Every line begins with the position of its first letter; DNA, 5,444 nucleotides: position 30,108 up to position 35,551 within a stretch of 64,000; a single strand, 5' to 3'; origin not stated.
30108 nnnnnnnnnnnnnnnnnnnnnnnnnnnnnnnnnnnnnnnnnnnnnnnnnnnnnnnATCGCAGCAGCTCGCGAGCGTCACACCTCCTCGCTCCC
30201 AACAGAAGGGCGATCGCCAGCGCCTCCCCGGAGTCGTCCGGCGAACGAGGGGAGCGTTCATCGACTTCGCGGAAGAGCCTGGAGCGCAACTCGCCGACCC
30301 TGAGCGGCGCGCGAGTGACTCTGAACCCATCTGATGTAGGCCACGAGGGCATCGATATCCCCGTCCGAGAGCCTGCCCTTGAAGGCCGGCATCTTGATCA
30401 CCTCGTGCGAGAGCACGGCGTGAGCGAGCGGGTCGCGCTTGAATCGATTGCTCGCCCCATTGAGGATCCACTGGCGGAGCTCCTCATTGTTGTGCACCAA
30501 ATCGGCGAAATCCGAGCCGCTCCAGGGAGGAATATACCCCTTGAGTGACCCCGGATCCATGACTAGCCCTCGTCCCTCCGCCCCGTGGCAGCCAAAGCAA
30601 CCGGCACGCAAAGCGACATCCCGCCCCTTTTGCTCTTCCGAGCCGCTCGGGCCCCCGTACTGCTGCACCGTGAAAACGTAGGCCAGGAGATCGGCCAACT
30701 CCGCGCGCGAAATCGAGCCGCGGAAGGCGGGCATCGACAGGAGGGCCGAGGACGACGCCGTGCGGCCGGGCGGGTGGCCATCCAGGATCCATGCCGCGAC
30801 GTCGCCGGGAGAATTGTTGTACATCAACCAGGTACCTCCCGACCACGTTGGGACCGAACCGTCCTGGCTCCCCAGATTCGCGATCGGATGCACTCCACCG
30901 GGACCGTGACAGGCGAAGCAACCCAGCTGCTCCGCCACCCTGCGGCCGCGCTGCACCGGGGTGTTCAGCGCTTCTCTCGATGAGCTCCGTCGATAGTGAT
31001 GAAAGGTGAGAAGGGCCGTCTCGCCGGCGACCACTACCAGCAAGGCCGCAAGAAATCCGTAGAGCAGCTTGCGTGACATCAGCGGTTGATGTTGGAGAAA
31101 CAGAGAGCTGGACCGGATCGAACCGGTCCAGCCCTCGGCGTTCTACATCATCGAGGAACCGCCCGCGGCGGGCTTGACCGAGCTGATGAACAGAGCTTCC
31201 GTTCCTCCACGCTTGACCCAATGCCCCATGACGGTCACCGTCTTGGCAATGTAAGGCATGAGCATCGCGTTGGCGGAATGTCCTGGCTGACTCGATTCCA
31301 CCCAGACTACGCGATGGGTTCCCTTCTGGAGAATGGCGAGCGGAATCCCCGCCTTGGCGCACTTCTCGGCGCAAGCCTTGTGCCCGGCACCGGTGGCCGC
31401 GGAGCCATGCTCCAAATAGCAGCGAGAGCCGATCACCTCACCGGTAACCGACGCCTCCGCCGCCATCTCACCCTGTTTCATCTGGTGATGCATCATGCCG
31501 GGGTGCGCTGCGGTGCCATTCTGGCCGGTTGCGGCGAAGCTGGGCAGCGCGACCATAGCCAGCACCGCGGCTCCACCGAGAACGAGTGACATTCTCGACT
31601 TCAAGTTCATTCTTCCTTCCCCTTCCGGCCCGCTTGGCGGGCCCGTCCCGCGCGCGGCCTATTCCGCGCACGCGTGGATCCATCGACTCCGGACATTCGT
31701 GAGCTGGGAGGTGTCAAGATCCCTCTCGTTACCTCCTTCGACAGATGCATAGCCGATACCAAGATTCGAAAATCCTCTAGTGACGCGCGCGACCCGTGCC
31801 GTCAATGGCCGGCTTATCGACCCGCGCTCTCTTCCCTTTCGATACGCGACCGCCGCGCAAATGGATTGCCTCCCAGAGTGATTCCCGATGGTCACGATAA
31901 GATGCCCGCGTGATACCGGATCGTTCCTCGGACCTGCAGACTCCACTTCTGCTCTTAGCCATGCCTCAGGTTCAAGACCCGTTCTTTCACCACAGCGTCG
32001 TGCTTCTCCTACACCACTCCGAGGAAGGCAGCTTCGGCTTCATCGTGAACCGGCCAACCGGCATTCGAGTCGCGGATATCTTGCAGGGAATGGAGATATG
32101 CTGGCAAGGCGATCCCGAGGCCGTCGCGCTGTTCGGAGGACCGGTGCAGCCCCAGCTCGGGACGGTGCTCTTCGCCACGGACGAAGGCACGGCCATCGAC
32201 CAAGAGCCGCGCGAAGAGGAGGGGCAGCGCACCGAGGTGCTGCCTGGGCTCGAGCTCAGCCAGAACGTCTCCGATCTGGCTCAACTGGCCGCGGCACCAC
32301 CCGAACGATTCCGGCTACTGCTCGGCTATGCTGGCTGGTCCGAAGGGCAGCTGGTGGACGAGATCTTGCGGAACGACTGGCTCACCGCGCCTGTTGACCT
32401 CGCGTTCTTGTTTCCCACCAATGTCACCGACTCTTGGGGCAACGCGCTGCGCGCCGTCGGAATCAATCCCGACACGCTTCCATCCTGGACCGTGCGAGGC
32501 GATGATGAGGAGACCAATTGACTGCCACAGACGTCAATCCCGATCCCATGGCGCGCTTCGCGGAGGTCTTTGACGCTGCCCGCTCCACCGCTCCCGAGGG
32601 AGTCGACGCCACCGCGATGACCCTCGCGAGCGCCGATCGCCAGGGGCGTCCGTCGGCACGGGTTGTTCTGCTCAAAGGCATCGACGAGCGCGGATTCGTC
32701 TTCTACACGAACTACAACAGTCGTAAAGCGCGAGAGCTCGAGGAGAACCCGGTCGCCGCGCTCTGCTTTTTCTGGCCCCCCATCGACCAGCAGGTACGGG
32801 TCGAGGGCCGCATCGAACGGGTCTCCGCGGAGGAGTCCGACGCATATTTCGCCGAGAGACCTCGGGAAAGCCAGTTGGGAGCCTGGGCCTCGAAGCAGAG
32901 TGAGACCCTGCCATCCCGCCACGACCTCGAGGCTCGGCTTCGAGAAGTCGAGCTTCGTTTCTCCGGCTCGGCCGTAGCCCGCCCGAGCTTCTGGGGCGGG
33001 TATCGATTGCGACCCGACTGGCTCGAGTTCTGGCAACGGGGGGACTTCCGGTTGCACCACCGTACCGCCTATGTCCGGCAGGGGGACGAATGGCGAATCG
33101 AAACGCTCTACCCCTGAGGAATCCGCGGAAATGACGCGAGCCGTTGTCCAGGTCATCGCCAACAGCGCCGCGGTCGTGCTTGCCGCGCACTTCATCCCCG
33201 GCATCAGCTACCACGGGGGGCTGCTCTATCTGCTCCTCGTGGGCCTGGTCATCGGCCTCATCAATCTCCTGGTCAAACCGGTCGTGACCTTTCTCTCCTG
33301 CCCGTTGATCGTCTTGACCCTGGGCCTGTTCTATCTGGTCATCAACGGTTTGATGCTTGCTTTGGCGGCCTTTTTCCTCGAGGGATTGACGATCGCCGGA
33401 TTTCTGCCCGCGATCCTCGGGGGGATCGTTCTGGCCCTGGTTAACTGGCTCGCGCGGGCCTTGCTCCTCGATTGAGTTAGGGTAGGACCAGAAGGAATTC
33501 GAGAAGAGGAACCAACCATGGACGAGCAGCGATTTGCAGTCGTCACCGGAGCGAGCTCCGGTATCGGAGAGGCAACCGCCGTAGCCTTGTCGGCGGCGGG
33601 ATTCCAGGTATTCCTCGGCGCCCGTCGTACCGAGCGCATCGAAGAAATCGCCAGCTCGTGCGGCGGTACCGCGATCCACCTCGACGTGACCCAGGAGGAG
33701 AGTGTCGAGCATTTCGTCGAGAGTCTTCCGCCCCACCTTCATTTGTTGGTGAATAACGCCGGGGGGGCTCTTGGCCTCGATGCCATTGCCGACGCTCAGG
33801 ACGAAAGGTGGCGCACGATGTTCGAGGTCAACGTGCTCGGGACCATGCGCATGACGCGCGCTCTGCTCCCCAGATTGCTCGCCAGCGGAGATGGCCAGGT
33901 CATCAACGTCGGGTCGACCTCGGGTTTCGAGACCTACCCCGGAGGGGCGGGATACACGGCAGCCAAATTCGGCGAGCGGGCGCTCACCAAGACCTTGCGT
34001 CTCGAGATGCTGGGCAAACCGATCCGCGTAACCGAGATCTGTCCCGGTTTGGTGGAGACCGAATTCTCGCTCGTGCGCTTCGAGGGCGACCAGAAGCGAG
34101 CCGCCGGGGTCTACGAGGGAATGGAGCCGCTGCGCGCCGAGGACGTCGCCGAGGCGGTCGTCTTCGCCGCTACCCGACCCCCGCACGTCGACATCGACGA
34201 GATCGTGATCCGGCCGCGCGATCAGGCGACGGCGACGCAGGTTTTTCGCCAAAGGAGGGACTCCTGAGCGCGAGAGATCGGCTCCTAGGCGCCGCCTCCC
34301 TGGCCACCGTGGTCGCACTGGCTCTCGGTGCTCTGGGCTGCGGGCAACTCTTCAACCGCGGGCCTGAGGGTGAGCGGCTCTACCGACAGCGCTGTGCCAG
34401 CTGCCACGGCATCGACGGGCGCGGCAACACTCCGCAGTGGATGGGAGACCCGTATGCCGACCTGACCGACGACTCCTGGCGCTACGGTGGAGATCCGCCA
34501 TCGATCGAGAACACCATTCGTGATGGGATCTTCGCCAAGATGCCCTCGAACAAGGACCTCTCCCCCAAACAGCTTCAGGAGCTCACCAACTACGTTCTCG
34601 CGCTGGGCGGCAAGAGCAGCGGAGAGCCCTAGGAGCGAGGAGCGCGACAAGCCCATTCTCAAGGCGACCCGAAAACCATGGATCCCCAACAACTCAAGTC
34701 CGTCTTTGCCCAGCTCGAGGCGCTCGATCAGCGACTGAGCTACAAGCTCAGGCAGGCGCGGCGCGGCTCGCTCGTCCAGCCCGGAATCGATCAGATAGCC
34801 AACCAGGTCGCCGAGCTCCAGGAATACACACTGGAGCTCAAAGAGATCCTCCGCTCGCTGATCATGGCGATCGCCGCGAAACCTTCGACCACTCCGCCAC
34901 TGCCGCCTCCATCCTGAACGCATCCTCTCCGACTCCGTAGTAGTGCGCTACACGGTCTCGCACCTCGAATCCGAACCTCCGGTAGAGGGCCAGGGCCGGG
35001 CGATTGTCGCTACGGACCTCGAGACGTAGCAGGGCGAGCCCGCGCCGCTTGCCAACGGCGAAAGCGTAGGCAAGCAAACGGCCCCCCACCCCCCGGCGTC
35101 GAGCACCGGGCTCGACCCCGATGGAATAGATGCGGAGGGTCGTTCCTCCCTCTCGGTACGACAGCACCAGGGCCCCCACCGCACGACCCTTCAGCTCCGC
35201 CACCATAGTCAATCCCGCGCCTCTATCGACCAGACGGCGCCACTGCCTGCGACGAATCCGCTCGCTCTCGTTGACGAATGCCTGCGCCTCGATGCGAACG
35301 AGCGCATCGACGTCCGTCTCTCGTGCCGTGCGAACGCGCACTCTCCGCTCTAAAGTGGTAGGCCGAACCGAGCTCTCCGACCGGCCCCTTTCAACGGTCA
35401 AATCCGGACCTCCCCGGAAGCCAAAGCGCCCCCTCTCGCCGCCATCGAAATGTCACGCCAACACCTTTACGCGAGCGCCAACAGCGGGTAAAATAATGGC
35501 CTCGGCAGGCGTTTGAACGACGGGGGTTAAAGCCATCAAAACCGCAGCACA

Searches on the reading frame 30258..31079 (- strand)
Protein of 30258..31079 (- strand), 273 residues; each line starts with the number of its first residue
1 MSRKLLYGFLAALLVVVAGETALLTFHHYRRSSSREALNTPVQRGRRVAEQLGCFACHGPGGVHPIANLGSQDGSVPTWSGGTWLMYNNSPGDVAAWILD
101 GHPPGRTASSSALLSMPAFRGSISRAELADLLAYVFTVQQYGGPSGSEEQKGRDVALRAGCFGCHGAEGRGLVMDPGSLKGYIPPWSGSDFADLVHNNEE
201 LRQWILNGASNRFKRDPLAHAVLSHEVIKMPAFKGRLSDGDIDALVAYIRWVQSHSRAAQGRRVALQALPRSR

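Call 25: search_protein_families(library=pfam, max_evalue=0.0001, proteins=[window:30258-31079:-])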
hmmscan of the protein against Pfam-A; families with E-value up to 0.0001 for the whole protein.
window:30258-31079:- (273 aa): 2 families
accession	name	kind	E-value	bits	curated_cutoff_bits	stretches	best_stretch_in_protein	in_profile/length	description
PF13442.11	Cytochrome_CBB3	-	3.4e-15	56.6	27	2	158-249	11-68/68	Cytochrome C oxidase, cbb3-type, subunit III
PF00034.26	Cytochrom_C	-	5.6e-14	53.7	21.3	1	150-252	2-89/90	Cytochrome c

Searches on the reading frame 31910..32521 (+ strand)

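Call 25: search_protein_families(library=pfam, max_evalue=0.0001, proteins=[window:31910-32521:+])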
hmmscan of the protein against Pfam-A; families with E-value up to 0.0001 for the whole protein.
window:31910-32521:+ (203 aa): 1 family
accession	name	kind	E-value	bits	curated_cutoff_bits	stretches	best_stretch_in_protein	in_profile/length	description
PF02622.21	DUF179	-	2.7e-37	128.6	27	1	19-184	1-157/157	AlgH-like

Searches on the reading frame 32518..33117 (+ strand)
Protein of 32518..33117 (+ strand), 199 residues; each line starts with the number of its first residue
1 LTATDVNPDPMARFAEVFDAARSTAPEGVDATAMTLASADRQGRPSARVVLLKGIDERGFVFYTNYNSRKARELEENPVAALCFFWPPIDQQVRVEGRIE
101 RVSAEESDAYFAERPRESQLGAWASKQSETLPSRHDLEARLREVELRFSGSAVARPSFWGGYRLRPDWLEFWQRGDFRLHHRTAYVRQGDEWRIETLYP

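Call 25: search_protein_families(library=pfam, max_evalue=0.0001, proteins=[window:32518-33117:+])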
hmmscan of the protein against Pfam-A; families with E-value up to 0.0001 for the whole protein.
window:32518-33117:+ (199 aa): 3 families
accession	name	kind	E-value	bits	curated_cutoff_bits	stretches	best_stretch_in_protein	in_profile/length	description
PF01243.27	PNPOx_N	-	1.2e-29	103.6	28.1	1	31-146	12-118/120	Pyridoxamine 5'-phosphate oxidase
PF10590.14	PNP_phzG_C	-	8.2e-15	54.9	27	1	159-199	1-42/42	Pyridoxine 5'-phosphate oxidase C-terminal dimerisation region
PF12766.13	Pyridox_oxase_2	-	5.6e-09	36.9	26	1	12-100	2-97/100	Pyridoxamine 5'-phosphate oxidase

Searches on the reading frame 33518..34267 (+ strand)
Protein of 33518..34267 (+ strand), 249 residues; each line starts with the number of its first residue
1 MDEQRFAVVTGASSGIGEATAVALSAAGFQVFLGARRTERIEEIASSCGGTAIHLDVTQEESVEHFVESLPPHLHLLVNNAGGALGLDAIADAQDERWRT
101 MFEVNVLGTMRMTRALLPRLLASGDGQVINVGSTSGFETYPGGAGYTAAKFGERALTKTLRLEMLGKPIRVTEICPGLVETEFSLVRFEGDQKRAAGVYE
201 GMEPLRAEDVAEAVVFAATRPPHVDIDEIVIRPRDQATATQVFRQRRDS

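Call 25: search_protein_families(library=pfam, max_evalue=0.0001, proteins=[window:33518-34267:+])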
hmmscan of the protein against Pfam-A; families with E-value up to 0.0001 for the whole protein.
window:33518-34267:+ (249 aa): 5 families
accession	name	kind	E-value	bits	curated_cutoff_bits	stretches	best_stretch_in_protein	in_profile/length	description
PF00106.31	adh_short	-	4.8e-47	160.4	26.6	1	6-184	2-187/195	short chain dehydrogenase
PF13561.12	adh_short_C2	-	1.8e-35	123.1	27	1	11-218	1-217/236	Enoyl-(Acyl carrier protein) reductase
PF08659.16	KR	-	1.5e-07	32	22.6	1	8-154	4-157/180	KR domain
PF01370.27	Epimerase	-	1.6e-06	28.1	20.9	1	8-135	2-117/240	NAD dependent epimerase/dehydratase family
PF13460.12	NAD_binding_10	-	7.4e-05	23.1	27.2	0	11-68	1-59/184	NAD(P)H-binding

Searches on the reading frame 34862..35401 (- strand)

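Call 61: search_protein_families(library=pfam, max_evalue=0.0001, proteins=[window:34862-35401:-])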
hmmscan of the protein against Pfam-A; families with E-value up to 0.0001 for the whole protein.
window:34862-35401:- (179 aa): 5 families
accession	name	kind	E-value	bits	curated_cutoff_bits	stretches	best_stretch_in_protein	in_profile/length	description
PF00583.31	Acetyltransf_1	-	3e-18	66.6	20.7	1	34-145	4-116/116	Acetyltransferase (GNAT) family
PF13508.13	Acetyltransf_7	-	3.3e-13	50.3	27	1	65-147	5-84/84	Acetyltransferase (GNAT) domain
PF13673.13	Acetyltransf_10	-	2.2e-10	41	23.6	1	46-151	14-113/128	Acetyltransferase (GNAT) domain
PF13527.13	Acetyltransf_9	-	8.7e-10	39.1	25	1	22-147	1-126/127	Acetyltransferase (GNAT) domain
PF08445.16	FR47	-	2.2e-05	24.8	22.1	1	90-149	23-81/86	FR47-like protein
